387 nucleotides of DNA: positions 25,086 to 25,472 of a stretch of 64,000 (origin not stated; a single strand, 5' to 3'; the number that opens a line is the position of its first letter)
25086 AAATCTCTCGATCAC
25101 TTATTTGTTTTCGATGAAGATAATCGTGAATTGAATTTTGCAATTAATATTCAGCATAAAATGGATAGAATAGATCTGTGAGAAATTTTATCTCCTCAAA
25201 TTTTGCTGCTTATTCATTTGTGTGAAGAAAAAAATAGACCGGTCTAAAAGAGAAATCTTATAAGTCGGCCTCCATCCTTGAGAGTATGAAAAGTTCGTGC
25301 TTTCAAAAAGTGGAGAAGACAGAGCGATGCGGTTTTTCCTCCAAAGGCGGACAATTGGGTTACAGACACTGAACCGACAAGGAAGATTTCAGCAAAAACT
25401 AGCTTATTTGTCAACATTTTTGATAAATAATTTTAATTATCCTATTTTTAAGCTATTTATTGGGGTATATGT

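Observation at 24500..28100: Cassette-like array: unrelated small genes each followed by the same hairpin + 45-nt conserved 3' motif, two of them also sharing a near-identical promoter/leader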

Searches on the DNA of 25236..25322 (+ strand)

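Call 23: build_rna_model(alignment_id=A3, structure=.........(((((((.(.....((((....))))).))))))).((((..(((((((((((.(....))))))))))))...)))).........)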
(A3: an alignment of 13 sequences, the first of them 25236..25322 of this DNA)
Model R1 built from alignment A3 (13 sequences, 96 columns); structure: as given.
model positions 85; base pairs 28; branch points 1; effective number of sequences 1.76; information 0.669 bits per position. Calibrated on 0.2 Mb of random sequence (short: E-values are rough).
structure used (alignment columns):
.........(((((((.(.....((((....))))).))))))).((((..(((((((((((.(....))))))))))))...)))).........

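Call 24: search_with_rna_model(model_id=R1, source=window, filters=off, max_evalue=10)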
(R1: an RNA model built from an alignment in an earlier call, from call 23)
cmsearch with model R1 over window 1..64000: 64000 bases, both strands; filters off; matches with E-value up to 10: 48.
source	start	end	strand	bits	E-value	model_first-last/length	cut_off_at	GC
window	34417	34501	-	100.3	3.8e-22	1-85/85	no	0.42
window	27959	28043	+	100.2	4e-22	1-85/85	no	0.32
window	25917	26001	+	91.5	5e-20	1-85/85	no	0.41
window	25234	25320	+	68.6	1.8e-14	1-85/85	no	0.4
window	21011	21092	-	27.3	0.00018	1-85/85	no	0.43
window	27381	27465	+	23.1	0.0019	1-85/85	no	0.34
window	27945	28002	-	22.5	0.0026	1-85/85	no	0.34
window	25902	25960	-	20.8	0.0069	1-85/85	no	0.49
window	34202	34246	+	20.3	0.0091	1-85/85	no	0.33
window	34465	34494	+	20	0.01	8-37/85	no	0.57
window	34193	34245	-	17.5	0.043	1-85/85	no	0.3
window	28510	28567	+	17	0.056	1-85/85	no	0.36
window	4769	4832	-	16.1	0.093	1-85/85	no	0.25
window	34424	34464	+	16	0.1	38-78/85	no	0.37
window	33357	33435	-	14.9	0.18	1-85/85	no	0.25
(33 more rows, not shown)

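Call 25: search_with_rna_model(model_id=R1, sources=[L003, L013, L015, L017, L028, L029, L034, L035, L037, L043], filters=off, max_evalue=10)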
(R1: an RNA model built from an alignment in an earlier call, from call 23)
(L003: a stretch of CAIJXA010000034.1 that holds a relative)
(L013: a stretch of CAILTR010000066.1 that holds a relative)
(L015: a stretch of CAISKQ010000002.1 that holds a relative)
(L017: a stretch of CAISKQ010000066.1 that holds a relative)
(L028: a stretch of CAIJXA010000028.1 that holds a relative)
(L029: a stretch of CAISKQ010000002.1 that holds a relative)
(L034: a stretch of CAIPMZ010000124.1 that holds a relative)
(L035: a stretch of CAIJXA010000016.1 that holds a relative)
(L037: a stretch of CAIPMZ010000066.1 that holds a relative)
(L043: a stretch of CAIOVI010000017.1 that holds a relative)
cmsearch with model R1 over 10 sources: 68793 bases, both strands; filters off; matches with E-value up to 10: 90.
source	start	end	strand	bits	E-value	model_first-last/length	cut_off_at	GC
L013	4519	4604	+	99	8.4e-22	1-85/85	no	0.38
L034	1734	1819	-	99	8.4e-22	1-85/85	no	0.38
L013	4063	4148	+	97.3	2.2e-21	1-85/85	no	0.36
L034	2190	2275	-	97.3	2.2e-21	1-85/85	no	0.36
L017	1588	1672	-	96.7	3e-21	1-85/85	no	0.32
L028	6636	6720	-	95.9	4.9e-21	1-85/85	no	0.47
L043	3360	3444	-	95.9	4.9e-21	1-85/85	no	0.47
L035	1779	1863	+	95.1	7.4e-21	1-85/85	no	0.34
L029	1277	1361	+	92.3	3.4e-20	1-85/85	no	0.4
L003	7038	7124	+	89.3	1.9e-19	1-85/85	no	0.38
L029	7033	7117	-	88.6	2.7e-19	1-85/85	no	0.34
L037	7602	7686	-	85.4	1.7e-18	1-85/85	no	0.47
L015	48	137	-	79.4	4.6e-17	1-85/85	no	0.46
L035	1440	1523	+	41.7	6.3e-08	1-85/85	no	0.38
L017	3050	3134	-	28.7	8.7e-05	1-85/85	no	0.32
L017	2160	2251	-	28.4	0.0001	1-85/85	no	0.35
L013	4474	4562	-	26.3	0.00034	1-85/85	no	0.39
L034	1776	1864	+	26.3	0.00034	1-85/85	no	0.39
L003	6612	6695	+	23.4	0.0017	1-85/85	no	0.35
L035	1765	1822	-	22.7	0.0025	1-85/85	no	0.34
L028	324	384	+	21.6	0.0047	1-85/85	no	0.38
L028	6677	6754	+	20.2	0.01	1-85/85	no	0.42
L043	3408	3437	+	20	0.011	8-37/85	no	0.57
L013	5079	5156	+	18.5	0.026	1-85/85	no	0.37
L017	1636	1665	+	18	0.034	8-37/85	no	0.37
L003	7020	7081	-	17.5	0.044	1-85/85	no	0.39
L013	4070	4099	-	16.7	0.07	8-37/85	no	0.5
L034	2239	2268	+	16.7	0.07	8-37/85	no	0.5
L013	4101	4141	-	16.4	0.084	38-78/85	no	0.34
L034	2197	2237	+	16.4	0.084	38-78/85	no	0.34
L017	1393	1422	-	15.9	0.11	8-37/85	no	0.53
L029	6818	6875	-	15.9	0.11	1-85/85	no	0.45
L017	1386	1450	+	15.8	0.11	1-85/85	no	0.43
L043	6517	6571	+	15.7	0.13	1-85/85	no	0.33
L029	7081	7110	+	15.4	0.15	8-37/85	no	0.37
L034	1203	1259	-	14.7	0.21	1-85/85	no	0.46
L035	478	576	+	14.4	0.25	1-85/85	no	0.36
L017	1083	1149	+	14.2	0.29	1-85/85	no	0.45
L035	470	521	-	13.6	0.39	1-85/85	no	0.37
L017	1602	1630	+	13.3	0.48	44-72/85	no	0.28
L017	1260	1316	+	13.2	0.5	1-85/85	no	0.25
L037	4644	4715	-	12.7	0.64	1-85/85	no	0.46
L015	20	102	+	12.7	0.66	1-85/85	no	0.43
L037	7643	7693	+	12.6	0.68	1-85/85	no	0.45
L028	6375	6443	-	12.6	0.69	1-85/85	no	0.26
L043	3099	3167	-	12.6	0.69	1-85/85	no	0.26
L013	4488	4515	+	12.5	0.72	44-71/85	no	0.36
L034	1823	1850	-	12.5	0.72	44-71/85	no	0.36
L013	4563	4590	-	12.2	0.87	44-71/85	no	0.29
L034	1748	1775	+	12.2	0.87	44-71/85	no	0.29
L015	967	1065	-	12.1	0.89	1-85/85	no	0.4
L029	1244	1320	-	12.1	0.92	1-85/85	no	0.38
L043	1760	1829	-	12.1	0.93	1-85/85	no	0.51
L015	1994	2084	+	12.1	0.94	1-85/85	no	0.32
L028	304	367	-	11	1.7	1-85/85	no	0.39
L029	194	271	-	11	1.7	1-85/85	no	0.4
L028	6400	6450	+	10.9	1.8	1-85/85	no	0.27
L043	3124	3174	+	10.9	1.8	1-85/85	no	0.27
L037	6563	6642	-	10.7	2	1-85/85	no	0.43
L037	1137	1236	-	10.6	2.1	1-85/85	no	0.29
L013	5076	5122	-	10.5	2.2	1-85/85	no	0.47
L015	5525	5614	+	10.3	2.5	1-85/85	no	0.31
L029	6832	6895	+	10.2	2.6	1-85/85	no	0.45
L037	1359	1422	+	10.2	2.6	1-85/85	no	0.5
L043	6491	6560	-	10.2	2.7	1-85/85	no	0.33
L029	1609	1678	+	10.1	2.8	1-85/85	no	0.27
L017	1239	1307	-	10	3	1-85/85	no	0.23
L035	1734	1753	+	9.9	3.1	48-67/85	no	0.3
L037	1271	1322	-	9.8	3.3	1-85/85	no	0.31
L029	1585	1652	-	9.8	3.3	1-85/85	no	0.31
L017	6288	6378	+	9.5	3.9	1-85/85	no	0.27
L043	3367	3407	+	8.9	5.6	38-78/85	no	0.46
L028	1170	1189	-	8.8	5.7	13-32/85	no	0.3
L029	6131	6150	+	8.8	5.7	13-32/85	no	0.3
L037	2734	2753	-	8.8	5.7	13-32/85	no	0.3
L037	1149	1215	+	8.8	5.8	1-85/85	no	0.27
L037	5539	5627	-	8.7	6.2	1-85/85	no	0.31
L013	2470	2531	+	8.6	6.6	1-85/85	no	0.4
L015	3702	3798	+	8.5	6.7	1-85/85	no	0.27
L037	1729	1801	-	8.5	6.7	1-85/85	no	0.33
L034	1216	1262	+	8.4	7.3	1-85/85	no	0.51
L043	3550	3633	+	8.3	7.6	1-85/85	no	0.36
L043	1787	1878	+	8.2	8.3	1-85/85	no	0.42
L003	3972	4060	+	8.1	8.5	1-85/85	no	0.3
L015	5160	5218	+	8.1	8.6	1-85/85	no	0.39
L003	1962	2045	-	8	8.9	1-85/85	no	0.26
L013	3475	3568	+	8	9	1-85/85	no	0.4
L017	4356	4449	-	8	9.1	1-85/85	no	0.33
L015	6285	6384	-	7.9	9.8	1-85/85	no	0.32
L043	6124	6173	-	7.8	9.9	1-85/85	no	0.52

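Call 32: search_with_rna_model(model_id=R1, sources=[L044, L045, L046, L047, L048], filters=off, max_evalue=0.01)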
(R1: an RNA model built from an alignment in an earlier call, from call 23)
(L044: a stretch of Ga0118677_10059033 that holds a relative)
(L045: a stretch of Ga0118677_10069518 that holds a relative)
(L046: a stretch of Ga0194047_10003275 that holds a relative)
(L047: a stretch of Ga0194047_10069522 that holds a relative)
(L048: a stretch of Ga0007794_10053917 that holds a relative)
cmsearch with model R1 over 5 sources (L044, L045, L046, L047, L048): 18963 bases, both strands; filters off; matches with E-value up to 0.01: 12.
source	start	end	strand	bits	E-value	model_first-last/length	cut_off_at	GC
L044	627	711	+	100.3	1.1e-22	1-85/85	no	0.42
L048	781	866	+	99.8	1.5e-22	1-85/85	no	0.37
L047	1393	1478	+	93.6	4.6e-21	1-85/85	no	0.36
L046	8841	8926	+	89.5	4.7e-20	1-85/85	no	0.4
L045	712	803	+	70.7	1.7e-15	1-85/85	no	0.43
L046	8254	8338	+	32.3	3.3e-06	1-85/85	no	0.31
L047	817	901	+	29.5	1.6e-05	1-85/85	no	0.36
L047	1382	1436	-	27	6.1e-05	1-85/85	no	0.35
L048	191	274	+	25.7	0.00013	1-85/85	no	0.36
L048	723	824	-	22.3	0.00086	1-85/85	no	0.39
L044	882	926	-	20.3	0.0027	1-85/85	no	0.33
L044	634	663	-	20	0.003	8-37/85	no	0.57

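Call 39: search_with_rna_model(model_id=R1, sources=[L050, L052, L053, L054], filters=off, max_evalue=0.01)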
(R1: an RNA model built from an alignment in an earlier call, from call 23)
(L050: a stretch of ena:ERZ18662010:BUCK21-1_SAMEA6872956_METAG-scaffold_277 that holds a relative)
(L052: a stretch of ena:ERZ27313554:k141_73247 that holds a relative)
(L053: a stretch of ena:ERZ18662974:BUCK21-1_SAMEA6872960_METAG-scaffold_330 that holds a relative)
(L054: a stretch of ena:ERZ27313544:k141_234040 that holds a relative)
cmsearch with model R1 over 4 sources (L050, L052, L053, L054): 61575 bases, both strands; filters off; matches with E-value up to 0.01: 8.
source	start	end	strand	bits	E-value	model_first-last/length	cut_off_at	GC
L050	10496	10580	+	95.9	4.4e-21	1-85/85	no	0.47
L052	6203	6287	+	95.9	4.4e-21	1-85/85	no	0.47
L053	3590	3674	+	95.9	4.4e-21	1-85/85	no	0.47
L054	1302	1386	+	95.9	4.4e-21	1-85/85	no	0.47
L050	10503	10532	-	20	0.0099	8-37/85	no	0.57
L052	6210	6239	-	20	0.0099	8-37/85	no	0.57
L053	3597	3626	-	20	0.0099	8-37/85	no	0.57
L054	1309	1338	-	20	0.0099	8-37/85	no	0.57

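Call 41: search_with_rna_model(model_id=R1, sources=[window, L003, L013, L015, L017, L028, L029, L035, L037, L045, L046, L047, L048], filters=default, max_evalue=1e-10, make_alignment=true)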
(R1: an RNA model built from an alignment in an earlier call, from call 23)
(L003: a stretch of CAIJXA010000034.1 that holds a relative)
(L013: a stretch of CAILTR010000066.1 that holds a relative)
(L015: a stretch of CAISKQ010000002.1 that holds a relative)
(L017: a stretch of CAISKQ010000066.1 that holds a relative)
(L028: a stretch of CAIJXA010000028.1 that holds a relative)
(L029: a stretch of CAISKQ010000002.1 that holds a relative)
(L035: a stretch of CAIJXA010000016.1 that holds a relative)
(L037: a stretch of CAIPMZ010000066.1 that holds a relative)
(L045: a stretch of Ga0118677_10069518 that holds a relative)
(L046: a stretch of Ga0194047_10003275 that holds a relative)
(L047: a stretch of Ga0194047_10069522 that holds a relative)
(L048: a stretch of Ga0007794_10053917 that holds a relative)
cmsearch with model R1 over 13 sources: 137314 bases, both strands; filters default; matches with E-value up to 1e-10: 18.
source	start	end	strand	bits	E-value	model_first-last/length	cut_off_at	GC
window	34417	34501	-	100.3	8.1e-22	1-85/85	no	0.42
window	27959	28043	+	100.2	8.6e-22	1-85/85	no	0.32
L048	781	866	+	99.8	1.1e-21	1-85/85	no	0.37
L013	4519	4604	+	99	1.7e-21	1-85/85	no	0.38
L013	4063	4148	+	97.3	4.4e-21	1-85/85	no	0.36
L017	1588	1672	-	96.7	6e-21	1-85/85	no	0.32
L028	6636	6720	-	95.9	9.6e-21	1-85/85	no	0.47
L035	1779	1863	+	95.1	1.5e-20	1-85/85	no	0.34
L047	1393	1478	+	93.7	3.3e-20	1-85/85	no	0.36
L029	1277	1361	+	92.4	6.8e-20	1-85/85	no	0.4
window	25917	26001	+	91.6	1.1e-19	1-85/85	no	0.41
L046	8841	8926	+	89.5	3.4e-19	1-85/85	no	0.4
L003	7038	7124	+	89.3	3.8e-19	1-85/85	no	0.38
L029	7033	7117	-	88.6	5.4e-19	1-85/85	no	0.34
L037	7602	7686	-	85.4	3.3e-18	1-85/85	no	0.47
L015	48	137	-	79.4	9.1e-17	1-85/85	no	0.46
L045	712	803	+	70.7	1.2e-14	1-85/85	no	0.43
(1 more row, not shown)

Alignment A4: 18 matches aligned to the model, 92 columns, each read 5' to 3' on its own strand. Consensus structure (alignment columns), stored with it:
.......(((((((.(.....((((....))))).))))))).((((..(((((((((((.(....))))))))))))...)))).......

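Call 69: search_with_rna_model(model_id=R1, sources=[L063, L064], filters=off, max_evalue=1)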
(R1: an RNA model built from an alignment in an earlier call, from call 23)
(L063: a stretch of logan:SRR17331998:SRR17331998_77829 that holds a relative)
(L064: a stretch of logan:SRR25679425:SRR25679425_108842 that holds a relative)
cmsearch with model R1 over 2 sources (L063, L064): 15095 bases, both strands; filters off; matches with E-value up to 1: 13.
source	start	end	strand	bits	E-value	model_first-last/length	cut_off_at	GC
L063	7117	7191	-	32.4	2.4e-06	1-85/85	no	0.44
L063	1767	1845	+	26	8.8e-05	1-85/85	no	0.49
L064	3705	3783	+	26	8.8e-05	1-85/85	no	0.49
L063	2019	2102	+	16.1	0.022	1-85/85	no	0.45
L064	3957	4040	+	16.1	0.022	1-85/85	no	0.45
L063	1552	1627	+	13.6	0.086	1-85/85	no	0.51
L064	3490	3565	+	13.6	0.086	1-85/85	no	0.51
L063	1992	2062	-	11.9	0.23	1-85/85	no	0.52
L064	3930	4000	-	11.9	0.23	1-85/85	no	0.52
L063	2974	3023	+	9.8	0.73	1-85/85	no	0.36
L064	4895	4944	+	9.8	0.73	1-85/85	no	0.36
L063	1790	1868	-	9.6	0.83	1-85/85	no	0.44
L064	3728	3806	-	9.6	0.83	1-85/85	no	0.44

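Call 78: search_with_rna_model(model_id=R1, sources=[L067, L068, L069], filters=off, max_evalue=0.1)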
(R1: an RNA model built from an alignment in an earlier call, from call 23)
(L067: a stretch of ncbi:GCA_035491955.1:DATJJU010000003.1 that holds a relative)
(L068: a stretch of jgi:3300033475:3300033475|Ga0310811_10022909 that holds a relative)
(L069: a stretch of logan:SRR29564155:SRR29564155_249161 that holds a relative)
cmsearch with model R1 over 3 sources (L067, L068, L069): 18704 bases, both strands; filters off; matches with E-value up to 0.1: 0.
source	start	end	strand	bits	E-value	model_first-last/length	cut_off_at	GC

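Call 88: search_with_rna_model(model_id=R1, sources=[L070, L071, L072, L073, L074], filters=off, max_evalue=0.01, show_alignments=4)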
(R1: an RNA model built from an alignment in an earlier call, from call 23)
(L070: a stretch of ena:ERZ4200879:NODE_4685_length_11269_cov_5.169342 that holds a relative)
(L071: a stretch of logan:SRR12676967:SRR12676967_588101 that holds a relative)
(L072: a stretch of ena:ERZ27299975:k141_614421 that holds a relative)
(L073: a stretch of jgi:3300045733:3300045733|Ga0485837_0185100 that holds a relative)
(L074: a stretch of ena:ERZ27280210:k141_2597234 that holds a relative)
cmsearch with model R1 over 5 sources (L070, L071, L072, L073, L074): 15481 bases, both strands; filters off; matches with E-value up to 0.01: 4.
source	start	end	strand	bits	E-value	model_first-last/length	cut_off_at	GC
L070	6500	6584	+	99.9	1.1e-22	1-85/85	no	0.39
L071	965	1049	+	99.9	1.1e-22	1-85/85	no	0.39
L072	819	903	+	99.9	1.1e-22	1-85/85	no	0.39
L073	906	949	+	29.4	1.4e-05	1-85/85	no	0.43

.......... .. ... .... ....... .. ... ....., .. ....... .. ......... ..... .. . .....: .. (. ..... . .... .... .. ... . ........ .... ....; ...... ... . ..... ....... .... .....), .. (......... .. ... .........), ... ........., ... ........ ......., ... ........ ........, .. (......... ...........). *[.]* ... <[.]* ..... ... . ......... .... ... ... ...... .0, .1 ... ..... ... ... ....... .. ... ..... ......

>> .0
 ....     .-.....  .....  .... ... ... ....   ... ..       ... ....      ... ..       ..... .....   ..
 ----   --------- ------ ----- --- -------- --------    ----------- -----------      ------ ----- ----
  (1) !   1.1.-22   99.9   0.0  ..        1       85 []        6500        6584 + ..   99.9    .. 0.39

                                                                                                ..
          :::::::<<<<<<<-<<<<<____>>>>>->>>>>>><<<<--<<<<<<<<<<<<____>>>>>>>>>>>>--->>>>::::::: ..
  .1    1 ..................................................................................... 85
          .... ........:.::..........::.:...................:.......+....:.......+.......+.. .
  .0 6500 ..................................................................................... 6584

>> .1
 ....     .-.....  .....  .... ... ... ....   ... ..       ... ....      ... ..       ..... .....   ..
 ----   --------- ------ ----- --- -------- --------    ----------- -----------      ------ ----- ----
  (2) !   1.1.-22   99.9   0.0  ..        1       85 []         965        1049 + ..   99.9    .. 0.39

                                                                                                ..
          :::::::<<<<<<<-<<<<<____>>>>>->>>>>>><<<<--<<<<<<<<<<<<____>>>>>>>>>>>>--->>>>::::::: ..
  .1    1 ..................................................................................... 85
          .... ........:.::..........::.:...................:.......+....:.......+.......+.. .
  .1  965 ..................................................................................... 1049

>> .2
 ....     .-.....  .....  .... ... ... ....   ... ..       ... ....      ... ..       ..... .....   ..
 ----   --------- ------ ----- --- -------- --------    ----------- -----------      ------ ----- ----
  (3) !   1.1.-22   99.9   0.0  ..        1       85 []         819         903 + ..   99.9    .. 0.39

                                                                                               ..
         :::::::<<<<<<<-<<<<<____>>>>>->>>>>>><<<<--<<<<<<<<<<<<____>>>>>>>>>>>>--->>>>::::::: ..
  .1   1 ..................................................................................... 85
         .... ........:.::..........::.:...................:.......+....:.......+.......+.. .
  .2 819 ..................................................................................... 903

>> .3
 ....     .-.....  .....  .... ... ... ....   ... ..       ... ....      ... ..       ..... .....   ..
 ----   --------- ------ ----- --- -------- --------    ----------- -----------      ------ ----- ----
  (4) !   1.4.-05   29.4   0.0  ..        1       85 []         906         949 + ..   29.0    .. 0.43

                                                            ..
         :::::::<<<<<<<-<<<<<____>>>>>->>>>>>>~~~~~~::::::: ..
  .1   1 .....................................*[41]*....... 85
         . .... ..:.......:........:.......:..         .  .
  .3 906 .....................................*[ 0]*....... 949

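Call 94: search_with_rna_model(model_id=R1, sources=[window, L035, L063, L070, L048], filters=off, max_evalue=0.003, make_alignment=true)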
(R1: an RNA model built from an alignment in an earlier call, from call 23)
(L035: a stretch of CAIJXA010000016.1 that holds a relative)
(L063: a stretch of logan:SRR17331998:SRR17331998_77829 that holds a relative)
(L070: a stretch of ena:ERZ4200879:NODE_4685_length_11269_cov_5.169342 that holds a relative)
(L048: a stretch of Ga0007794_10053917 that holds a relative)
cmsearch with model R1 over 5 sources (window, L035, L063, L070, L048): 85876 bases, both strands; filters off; matches with E-value up to 0.003: 13.
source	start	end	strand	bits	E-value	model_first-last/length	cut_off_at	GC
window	34417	34501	-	100.3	5.1e-22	1-85/85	no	0.42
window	27959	28043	+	100.2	5.4e-22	1-85/85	no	0.32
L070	6500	6584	+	99.9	6.3e-22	1-85/85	no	0.39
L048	781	866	+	99.8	6.7e-22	1-85/85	no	0.37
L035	1779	1863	+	95.1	9.2e-21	1-85/85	no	0.34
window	25917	26001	+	91.5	6.7e-20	1-85/85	no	0.41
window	25234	25320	+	68.6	2.4e-14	1-85/85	no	0.4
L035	1440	1523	+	41.7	7.9e-08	1-85/85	no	0.38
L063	7117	7191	-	32.4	1.4e-05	1-85/85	no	0.44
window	21011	21092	-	27.3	0.00024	1-85/85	no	0.43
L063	1767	1845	+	26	0.0005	1-85/85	no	0.49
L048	191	274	+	25.7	0.00057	1-85/85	no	0.36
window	27381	27465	+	23.1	0.0025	1-85/85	no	0.34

Alignment A7: 13 matches aligned to the model, 102 columns, each read 5' to 3' on its own strand. Consensus structure (alignment columns), stored with it:
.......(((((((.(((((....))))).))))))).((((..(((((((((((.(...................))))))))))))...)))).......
